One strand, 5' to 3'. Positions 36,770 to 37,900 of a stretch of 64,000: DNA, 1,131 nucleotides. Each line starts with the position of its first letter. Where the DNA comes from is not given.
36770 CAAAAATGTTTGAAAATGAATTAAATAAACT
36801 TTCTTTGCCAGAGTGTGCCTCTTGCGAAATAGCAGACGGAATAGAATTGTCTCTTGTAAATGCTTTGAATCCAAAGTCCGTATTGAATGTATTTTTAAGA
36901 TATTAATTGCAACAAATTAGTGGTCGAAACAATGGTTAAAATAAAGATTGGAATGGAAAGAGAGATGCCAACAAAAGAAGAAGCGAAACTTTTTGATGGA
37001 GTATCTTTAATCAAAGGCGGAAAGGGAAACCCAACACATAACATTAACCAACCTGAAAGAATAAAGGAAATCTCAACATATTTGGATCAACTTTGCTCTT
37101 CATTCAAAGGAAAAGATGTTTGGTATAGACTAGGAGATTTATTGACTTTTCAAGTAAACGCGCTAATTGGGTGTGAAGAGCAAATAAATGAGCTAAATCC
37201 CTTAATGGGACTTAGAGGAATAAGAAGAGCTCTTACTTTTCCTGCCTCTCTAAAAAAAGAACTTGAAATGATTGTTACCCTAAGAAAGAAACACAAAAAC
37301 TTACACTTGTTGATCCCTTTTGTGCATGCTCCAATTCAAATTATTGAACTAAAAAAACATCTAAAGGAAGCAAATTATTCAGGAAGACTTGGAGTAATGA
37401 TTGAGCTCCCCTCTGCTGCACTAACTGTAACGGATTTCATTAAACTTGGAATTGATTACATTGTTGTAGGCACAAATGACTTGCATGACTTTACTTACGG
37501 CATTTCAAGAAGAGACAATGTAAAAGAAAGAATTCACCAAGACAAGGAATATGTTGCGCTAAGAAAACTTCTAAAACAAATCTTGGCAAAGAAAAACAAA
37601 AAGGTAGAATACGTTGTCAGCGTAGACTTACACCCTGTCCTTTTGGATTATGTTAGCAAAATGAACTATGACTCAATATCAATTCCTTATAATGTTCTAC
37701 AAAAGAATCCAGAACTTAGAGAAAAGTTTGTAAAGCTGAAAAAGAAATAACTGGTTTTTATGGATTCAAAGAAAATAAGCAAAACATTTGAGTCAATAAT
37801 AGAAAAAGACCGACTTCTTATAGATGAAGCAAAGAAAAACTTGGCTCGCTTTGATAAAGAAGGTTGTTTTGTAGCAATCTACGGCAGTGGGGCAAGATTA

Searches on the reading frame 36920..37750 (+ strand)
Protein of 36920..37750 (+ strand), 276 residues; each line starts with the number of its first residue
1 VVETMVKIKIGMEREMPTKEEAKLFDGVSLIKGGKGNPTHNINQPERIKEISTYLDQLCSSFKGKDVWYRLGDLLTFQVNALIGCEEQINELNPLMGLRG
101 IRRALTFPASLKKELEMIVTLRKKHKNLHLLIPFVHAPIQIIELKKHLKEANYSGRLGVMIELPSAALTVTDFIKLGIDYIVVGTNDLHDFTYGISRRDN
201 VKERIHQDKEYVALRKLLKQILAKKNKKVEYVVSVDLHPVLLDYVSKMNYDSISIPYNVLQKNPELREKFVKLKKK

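Call 59: search_protein_families(library=pfam, proteins=[window:36920-37750:+], max_evalue=0.001)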
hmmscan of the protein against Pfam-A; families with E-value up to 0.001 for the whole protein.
window:36920-37750:+ (276 aa): 1 family
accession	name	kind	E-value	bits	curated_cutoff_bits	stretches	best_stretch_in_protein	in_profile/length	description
PF02896.24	PEP-utilizers_C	-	2.2e-26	93.2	22.8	1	9-255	25-276/293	PEP-utilising enzyme, PEP-binding domain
